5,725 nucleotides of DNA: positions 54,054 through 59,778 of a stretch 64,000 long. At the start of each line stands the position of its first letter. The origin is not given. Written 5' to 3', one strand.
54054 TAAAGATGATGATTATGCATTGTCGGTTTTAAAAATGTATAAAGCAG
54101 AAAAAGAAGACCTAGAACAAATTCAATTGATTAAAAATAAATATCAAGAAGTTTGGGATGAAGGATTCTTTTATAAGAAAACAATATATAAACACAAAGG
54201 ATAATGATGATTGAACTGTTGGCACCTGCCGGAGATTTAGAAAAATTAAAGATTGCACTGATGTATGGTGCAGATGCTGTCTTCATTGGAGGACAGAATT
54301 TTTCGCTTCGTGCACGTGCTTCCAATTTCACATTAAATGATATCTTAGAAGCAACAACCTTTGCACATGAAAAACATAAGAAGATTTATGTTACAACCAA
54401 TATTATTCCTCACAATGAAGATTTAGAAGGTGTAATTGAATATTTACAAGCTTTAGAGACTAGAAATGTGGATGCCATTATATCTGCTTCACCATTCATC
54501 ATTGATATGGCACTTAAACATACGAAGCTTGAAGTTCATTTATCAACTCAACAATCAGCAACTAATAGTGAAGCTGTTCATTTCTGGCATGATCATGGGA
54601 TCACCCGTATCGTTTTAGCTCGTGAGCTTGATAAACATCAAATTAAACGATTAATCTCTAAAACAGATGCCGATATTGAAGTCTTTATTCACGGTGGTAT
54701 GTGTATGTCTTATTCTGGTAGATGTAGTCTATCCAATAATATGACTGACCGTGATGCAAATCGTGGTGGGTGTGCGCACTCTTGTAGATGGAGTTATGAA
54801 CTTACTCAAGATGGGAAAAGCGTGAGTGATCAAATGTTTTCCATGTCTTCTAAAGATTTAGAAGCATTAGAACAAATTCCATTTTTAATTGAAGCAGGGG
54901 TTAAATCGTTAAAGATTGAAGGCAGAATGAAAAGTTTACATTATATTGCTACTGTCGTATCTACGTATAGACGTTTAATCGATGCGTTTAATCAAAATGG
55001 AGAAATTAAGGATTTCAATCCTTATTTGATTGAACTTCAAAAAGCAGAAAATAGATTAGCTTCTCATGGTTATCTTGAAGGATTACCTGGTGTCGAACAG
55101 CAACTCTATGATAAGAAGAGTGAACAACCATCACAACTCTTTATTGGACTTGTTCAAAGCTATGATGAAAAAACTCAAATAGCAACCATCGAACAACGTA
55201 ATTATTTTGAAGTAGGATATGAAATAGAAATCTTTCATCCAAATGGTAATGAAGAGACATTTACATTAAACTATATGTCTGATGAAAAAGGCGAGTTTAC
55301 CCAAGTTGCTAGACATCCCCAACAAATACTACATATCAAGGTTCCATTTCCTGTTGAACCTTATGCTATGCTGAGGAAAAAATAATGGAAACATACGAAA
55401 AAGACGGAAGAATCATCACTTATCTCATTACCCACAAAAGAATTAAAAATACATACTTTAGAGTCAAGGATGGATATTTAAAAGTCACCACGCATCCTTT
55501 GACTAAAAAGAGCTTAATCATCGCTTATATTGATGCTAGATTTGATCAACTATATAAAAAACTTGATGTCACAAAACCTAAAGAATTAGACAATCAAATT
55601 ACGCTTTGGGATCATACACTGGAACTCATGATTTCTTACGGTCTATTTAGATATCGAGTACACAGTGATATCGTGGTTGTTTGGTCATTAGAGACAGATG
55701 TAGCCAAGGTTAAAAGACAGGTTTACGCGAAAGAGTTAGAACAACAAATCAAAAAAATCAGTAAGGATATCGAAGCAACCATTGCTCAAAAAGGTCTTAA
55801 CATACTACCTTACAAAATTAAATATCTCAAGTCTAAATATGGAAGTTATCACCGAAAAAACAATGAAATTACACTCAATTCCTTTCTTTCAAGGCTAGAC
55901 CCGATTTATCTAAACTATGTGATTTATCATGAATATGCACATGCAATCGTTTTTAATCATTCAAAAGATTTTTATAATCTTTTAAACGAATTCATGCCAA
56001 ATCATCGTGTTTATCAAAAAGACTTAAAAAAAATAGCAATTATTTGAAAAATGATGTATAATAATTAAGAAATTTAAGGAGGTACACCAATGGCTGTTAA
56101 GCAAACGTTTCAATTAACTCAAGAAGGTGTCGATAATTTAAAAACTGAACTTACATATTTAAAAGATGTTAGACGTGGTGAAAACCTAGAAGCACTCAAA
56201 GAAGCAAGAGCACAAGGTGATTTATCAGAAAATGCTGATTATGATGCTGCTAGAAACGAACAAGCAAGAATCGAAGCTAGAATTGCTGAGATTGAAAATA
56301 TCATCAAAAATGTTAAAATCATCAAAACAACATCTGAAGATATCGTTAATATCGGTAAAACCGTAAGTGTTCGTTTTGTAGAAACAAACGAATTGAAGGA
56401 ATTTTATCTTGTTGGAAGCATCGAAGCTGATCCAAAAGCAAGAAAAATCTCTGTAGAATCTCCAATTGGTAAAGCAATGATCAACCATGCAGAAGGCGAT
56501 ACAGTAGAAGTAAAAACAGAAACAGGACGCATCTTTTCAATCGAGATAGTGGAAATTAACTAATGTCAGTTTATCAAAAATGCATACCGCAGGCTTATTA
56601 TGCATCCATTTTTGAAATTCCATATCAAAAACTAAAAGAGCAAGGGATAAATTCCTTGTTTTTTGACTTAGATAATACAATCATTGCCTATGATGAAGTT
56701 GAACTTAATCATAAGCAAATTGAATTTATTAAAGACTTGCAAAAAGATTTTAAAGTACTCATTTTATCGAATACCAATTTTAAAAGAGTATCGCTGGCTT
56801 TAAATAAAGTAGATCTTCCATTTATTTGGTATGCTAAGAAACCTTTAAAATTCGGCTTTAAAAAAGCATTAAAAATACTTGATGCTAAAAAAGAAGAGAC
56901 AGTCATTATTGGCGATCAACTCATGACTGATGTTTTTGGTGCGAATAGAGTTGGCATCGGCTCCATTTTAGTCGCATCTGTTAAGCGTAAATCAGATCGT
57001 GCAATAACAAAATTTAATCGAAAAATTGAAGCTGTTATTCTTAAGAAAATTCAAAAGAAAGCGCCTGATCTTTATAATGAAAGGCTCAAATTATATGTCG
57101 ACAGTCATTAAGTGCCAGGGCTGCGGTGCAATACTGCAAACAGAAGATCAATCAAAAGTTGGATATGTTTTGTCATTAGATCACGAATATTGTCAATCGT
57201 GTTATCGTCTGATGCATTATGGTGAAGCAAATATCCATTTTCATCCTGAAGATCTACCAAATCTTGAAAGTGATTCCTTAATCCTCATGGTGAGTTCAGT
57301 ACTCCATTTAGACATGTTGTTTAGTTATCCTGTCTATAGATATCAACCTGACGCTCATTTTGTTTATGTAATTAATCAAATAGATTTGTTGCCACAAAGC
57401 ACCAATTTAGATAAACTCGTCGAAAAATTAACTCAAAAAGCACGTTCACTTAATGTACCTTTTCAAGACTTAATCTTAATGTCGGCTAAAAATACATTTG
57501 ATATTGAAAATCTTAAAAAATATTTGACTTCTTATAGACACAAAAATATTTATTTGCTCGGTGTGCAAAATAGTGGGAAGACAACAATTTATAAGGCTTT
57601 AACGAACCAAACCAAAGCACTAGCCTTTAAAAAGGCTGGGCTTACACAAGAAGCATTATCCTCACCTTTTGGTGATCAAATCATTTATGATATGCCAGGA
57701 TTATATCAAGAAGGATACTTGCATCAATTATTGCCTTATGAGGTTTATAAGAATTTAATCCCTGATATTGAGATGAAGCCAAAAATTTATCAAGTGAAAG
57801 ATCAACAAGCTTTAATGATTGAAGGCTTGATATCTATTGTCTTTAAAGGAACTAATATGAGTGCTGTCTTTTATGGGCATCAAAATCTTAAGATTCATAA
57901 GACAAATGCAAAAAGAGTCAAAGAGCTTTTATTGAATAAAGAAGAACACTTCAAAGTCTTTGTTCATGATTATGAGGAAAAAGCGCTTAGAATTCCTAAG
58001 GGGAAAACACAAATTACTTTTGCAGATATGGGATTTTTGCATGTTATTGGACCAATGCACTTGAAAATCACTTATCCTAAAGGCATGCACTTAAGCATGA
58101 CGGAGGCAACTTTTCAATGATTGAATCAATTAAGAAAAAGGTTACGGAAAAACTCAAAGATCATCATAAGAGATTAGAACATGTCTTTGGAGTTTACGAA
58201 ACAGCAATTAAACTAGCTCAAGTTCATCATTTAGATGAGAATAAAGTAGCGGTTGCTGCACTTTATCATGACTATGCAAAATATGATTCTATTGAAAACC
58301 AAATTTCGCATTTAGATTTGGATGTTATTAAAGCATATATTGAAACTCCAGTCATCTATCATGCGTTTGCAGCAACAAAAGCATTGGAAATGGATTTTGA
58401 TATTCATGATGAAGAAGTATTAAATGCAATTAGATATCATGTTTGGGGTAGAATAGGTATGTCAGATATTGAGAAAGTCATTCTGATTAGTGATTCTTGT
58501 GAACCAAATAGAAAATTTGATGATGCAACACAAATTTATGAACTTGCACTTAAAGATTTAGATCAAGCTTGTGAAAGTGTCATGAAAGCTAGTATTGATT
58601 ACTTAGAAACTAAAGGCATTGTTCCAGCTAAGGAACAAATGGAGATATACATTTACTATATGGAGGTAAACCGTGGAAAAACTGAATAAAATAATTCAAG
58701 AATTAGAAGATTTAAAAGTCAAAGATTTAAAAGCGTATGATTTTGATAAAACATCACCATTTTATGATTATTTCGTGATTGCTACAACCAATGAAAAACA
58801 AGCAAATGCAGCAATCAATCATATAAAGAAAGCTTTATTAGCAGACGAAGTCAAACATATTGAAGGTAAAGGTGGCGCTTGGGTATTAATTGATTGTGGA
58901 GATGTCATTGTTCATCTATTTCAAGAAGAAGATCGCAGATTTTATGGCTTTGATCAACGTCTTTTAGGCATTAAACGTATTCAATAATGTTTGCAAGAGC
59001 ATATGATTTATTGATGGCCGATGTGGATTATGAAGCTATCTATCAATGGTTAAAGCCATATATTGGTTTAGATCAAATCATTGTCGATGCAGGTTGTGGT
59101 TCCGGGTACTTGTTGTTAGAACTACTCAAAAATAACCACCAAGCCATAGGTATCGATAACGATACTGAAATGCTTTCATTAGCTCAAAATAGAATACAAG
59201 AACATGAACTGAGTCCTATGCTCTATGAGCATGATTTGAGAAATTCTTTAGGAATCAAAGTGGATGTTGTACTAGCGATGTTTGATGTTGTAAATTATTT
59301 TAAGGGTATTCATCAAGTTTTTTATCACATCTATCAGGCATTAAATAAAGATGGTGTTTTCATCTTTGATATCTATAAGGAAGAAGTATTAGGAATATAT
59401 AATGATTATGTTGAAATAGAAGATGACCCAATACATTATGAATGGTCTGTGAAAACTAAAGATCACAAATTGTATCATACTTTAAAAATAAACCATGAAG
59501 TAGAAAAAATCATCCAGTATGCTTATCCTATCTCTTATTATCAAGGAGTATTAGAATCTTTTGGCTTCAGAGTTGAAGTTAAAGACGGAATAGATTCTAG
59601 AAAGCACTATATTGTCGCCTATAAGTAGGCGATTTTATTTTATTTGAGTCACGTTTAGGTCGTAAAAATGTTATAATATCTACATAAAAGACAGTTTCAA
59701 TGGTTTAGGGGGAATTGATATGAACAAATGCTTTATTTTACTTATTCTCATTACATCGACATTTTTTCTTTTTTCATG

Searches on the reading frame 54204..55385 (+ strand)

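Call 42: search_protein_families(library=pfam, proteins=[window:54204-55385:+])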
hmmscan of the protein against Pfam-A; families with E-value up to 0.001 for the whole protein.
window:54204-55385:+ (393 aa): 2 families
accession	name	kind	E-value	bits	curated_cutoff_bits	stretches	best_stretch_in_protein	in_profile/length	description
PF01136.24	Peptidase_U32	-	2.3e-75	253.3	22.4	1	75-294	2-230/233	Peptidase family U32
PF16325.11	Peptidase_U32_C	-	4.5e-28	97.7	28.2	1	311-391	3-83/83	Peptidase family U32 C-terminal domain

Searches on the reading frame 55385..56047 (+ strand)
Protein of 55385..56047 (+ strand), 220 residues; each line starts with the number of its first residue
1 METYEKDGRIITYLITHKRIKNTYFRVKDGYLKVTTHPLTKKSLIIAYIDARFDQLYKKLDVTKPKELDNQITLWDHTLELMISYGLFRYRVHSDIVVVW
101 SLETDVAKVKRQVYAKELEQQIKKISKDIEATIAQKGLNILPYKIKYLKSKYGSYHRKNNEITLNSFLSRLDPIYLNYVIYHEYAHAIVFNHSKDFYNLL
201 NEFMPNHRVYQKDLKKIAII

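Call 42: search_protein_families(library=pfam, proteins=[window:55385-56047:+])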
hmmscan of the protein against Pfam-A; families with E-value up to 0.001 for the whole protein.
window:55385-56047:+ (220 aa): 2 families
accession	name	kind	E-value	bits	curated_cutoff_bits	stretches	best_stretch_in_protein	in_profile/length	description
PF01863.23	YgjP-like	-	1.2e-24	87.9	26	1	21-216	1-206/207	YgjP-like, metallopeptidase domain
PF10263.15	SprT-like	-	0.00014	22.1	25.6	1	146-193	27-78/108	SprT-like family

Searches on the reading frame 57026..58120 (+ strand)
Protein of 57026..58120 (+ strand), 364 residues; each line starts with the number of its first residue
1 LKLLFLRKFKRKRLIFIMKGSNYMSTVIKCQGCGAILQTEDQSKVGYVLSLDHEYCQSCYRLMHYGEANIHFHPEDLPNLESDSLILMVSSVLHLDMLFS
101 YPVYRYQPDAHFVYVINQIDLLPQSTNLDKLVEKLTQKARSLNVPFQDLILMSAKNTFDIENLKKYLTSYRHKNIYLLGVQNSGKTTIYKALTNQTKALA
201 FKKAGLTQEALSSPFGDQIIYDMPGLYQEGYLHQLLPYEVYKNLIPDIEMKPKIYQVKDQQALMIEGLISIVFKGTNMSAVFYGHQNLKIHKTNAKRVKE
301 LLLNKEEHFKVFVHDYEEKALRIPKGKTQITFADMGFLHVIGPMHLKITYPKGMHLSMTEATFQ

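Call 42: search_protein_families(library=pfam, proteins=[window:57026-58120:+])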
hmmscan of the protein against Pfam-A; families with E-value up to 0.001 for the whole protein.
window:57026-58120:+ (364 aa): 5 families
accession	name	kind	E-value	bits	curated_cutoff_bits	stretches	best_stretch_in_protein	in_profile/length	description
PF01926.29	MMR_HSR1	-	7.2e-07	29.7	21.9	1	175-228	2-58/113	50S ribosome-binding GTPase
PF03193.22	RsgA_GTPase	-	0.00026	21.3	30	1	93-197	37-131/174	RsgA GTPase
PF02421.24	FeoB_N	-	0.00071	19.6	27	0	174-228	2-59/156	Ferrous iron transport protein B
PF10662.15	PduV-EutP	-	0.00076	19.7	21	0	173-229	2-49/143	Ethanolamine utilisation - propanediol utilisation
PF00009.33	GTP_EFTU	-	0.00078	19.5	26.5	0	110-170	122-185/188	Elongation factor Tu GTP binding domain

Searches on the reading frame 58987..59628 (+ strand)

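Call 42: search_protein_families(library=pfam, proteins=[window:58987-59628:+])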
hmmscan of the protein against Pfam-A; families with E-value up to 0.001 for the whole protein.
window:58987-59628:+ (213 aa): 9 families
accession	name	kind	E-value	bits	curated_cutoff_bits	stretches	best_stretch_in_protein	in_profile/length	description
PF13649.12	Methyltransf_25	-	1.7e-12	48.3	27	1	32-123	1-97/97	Methyltransferase domain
PF08242.18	Methyltransf_12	-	9.2e-12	46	30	1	33-125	1-98/98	Methyltransferase domain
PF13847.12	Methyltransf_31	-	7.4e-11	42.4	27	1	32-143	7-121/145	Methyltransferase domain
PF08241.18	Methyltransf_11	-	1.5e-10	42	21.2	1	33-127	1-95/95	Methyltransferase domain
PF13489.12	Methyltransf_23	-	1.6e-08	34.9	27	1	27-196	21-161/164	Methyltransferase domain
PF01555.25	N6_N4_Mtase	-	3.2e-07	31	26.7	0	29-67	182-220/221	DNA methylase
PF06325.19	PrmA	-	5.6e-05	23.2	22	1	20-127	153-258/296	Ribosomal protein L11 methyltransferase (PrmA)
PF05175.20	MTS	-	0.00011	22.3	23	1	29-96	32-103/170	Methyltransferase small domain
PF08003.17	Methyltransf_9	-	0.00041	19.9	23.8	1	22-104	107-188/315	Protein of unknown function (DUF1698)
